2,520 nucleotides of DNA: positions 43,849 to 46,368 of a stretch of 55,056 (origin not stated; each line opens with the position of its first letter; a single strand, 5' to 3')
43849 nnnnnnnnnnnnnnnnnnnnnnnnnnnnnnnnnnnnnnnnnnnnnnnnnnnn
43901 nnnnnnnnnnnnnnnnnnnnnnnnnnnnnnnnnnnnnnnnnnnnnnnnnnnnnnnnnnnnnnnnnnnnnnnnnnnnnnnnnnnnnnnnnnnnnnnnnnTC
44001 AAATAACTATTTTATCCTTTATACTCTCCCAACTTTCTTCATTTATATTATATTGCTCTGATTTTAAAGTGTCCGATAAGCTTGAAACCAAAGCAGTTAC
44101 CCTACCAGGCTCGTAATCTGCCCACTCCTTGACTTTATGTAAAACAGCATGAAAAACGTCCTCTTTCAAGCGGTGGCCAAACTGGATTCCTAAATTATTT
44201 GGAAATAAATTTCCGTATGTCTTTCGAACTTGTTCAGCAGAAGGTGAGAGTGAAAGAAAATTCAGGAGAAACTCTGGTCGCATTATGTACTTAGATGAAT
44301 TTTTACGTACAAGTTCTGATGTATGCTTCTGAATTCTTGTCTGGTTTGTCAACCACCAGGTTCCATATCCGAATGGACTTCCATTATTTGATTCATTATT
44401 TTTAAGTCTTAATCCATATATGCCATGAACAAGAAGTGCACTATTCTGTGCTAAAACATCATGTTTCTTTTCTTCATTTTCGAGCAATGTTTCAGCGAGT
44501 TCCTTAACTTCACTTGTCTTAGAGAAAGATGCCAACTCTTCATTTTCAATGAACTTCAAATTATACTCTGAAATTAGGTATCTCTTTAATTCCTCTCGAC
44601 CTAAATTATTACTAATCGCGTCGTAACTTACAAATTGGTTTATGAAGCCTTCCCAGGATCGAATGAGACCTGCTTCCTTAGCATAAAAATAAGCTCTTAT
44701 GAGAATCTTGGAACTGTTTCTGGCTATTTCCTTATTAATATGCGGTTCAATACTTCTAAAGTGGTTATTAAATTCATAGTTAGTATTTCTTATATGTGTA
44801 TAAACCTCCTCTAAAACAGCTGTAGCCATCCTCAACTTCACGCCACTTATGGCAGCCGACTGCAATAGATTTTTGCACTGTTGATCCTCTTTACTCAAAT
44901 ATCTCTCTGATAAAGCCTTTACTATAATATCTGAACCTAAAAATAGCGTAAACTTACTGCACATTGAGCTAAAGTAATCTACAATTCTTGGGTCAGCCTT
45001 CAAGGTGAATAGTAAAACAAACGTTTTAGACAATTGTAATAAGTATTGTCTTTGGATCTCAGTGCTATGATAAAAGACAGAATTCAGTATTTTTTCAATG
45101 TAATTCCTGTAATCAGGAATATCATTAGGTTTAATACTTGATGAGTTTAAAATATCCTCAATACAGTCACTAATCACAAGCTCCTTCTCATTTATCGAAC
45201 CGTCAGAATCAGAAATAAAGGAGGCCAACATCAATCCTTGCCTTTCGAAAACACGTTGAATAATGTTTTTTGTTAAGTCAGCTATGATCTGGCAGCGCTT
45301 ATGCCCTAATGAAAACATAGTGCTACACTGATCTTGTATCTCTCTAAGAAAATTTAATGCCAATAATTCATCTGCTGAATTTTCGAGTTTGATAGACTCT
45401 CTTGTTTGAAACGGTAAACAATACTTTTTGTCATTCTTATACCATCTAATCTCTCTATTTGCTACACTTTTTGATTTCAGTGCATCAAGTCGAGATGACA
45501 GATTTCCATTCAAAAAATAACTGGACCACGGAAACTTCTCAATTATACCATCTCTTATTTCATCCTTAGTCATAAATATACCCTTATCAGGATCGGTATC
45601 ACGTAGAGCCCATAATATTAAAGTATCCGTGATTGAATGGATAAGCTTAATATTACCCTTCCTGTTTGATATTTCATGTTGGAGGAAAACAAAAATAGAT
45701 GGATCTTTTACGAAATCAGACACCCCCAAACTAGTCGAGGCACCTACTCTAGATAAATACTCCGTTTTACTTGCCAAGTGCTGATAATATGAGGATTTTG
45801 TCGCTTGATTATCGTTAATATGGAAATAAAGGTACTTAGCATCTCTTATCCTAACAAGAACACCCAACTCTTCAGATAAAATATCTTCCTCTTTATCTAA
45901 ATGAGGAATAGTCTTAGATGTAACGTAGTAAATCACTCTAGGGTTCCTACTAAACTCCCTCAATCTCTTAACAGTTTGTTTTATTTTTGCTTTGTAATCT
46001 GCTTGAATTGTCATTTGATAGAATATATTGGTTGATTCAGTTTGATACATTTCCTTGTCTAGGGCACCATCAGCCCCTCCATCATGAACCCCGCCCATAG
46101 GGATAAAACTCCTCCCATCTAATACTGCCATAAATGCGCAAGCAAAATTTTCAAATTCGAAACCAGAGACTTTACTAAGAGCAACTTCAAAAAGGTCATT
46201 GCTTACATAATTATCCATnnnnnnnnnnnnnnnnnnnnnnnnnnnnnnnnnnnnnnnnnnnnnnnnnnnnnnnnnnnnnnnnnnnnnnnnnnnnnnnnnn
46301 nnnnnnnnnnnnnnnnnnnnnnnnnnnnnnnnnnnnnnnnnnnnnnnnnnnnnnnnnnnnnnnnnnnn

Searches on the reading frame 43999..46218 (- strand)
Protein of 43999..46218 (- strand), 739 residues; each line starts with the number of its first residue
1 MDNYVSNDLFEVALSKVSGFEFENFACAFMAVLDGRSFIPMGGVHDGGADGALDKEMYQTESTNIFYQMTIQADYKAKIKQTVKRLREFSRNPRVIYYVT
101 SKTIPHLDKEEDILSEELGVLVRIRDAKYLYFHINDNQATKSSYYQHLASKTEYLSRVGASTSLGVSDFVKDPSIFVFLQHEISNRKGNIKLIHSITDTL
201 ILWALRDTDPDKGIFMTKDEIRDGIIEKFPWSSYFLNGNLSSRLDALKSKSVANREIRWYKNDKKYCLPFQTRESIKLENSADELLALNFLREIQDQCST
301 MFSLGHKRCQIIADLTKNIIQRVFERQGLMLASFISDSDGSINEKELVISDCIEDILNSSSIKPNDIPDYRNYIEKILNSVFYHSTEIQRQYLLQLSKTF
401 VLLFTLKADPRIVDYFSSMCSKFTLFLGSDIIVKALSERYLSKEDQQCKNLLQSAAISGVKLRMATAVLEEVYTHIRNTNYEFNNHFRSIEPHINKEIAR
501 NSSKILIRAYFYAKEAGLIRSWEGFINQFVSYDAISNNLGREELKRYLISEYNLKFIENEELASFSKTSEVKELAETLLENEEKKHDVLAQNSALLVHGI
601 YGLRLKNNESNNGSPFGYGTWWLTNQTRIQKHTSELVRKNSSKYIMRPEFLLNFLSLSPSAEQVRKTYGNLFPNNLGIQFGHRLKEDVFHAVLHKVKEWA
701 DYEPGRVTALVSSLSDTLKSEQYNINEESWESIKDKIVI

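Call 3: search_protein_families(library=pfam, proteins=[window:43999-46218:-], max_evalue=1)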
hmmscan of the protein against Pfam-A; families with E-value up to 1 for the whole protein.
window:43999-46218:- (739 aa): 0 families

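Call 4: search_protein_families(library=padloc, proteins=[window:43999-46218:-], max_evalue=1)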
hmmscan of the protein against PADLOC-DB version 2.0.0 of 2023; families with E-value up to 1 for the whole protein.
window:43999-46218:- (739 aa): 1 family
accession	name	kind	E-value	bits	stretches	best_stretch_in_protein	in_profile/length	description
PDLC02416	Aga_REase-TIR-PNTD1-PNTD2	-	0.00013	18.8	1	13-131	4-120/572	Class I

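Call 5: search_protein_families(library=ncbifam, proteins=[window:43999-46218:-], max_evalue=0.1)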
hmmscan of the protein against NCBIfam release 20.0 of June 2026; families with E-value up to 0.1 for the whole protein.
window:43999-46218:- (739 aa): 1 family
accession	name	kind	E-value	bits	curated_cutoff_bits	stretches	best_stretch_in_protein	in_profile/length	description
NF007648.0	PRK10318.2-2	equivalog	0.098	12.7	254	0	455-531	16-84/125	hypothetical protein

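Call 6: search_protein_families(library=phrogs, proteins=[window:43999-46218:-], max_evalue=0.1)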
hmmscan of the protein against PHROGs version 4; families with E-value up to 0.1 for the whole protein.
window:43999-46218:- (739 aa): 0 families

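Call 70: list_cluster_members(proteins=[window:43999-46215:-, window:39187-40404:+, window:39157-40404:+])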
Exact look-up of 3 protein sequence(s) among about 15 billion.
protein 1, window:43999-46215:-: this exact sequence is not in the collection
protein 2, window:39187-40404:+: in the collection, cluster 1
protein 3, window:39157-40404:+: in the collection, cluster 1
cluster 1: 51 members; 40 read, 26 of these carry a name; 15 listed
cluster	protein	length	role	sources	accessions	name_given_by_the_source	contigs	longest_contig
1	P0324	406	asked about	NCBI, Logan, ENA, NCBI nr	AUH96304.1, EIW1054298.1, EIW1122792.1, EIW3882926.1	hypothetical protein ACYB6N_18285 [Klebsiella pneumoniae] | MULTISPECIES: hypothetical protein [Klebsiella]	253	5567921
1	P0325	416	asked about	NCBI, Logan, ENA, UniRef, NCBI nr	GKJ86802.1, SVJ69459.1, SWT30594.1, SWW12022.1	hypothetical protein NUKP37_06670 [Klebsiella variicola] | Uncharacterized protein n=6 Tax=Klebsiella TaxID=570 RepID=A0A9P3P3L4_KLEVA | Uncharacterised protein [Klebsiella pneumoniae]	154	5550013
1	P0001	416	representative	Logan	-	-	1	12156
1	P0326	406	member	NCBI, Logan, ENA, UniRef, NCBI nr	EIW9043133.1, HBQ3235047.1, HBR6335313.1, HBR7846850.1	hypothetical protein ACJV1Z_10405 [Klebsiella pneumoniae] | hypothetical protein n=1 Tax=Klebsiella pneumoniae complex TaxID=3390273 ... | hypothetical protein [Klebsiella pneumoniae]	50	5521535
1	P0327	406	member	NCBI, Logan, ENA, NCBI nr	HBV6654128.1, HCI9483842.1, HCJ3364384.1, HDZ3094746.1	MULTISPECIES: hypothetical protein [Klebsiella/Raoultella group]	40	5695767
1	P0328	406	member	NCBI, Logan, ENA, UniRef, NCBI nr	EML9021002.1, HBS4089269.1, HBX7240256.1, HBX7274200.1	TPA: hypothetical protein R4168_002851 [Klebsiella pneumoniae] | hypothetical protein n=1 Tax=Klebsiella pneumoniae TaxID=573 RepID=UPI0018C4F4DD | hypothetical protein [Klebsiella pneumoniae]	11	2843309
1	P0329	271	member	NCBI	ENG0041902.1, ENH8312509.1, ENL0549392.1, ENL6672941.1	TPA: hypothetical protein ACNMRT_005041, partial [Klebsiella pneumoniae]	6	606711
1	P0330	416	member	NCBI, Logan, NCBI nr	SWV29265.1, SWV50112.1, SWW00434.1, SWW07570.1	Uncharacterised protein [Klebsiella pneumoniae]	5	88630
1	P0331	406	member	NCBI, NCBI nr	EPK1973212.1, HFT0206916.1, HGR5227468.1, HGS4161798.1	TPA: hypothetical protein ACL7XL_000404 [Klebsiella pneumoniae] | hypothetical protein [Klebsiella pneumoniae]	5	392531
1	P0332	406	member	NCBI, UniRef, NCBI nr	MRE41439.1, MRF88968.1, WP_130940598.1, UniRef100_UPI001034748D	hypothetical protein [Klebsiella quasipneumoniae] | hypothetical protein n=1 Tax=Klebsiella quasipneumoniae TaxID=1463165 RepID=UPI001034748D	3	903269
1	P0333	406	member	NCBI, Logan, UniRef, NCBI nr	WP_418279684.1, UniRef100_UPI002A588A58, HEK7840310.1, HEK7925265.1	hypothetical protein [Klebsiella pneumoniae] | hypothetical protein n=1 Tax=Klebsiella pneumoniae TaxID=573 RepID=UPI002A588A58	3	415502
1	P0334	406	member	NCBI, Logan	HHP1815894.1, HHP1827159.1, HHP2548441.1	TPA: hypothetical protein ACR6ZP_004841 [Klebsiella pneumoniae]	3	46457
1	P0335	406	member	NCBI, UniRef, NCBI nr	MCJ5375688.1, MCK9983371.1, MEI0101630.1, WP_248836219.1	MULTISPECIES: hypothetical protein [Klebsiella] | hypothetical protein n=1 Tax=Klebsiella TaxID=570 RepID=UPI00200E48AA | hypothetical protein [Klebsiella pneumoniae]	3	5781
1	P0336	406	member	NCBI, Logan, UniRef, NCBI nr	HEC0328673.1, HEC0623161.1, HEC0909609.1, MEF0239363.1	TPA: hypothetical protein R1Q94_005095 [Klebsiella pneumoniae] | hypothetical protein n=1 Tax=Klebsiella pneumoniae TaxID=573 RepID=UPI00292BF988 | hypothetical protein [Klebsiella pneumoniae]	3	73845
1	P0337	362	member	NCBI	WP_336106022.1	hypothetical protein, partial [Klebsiella pneumoniae]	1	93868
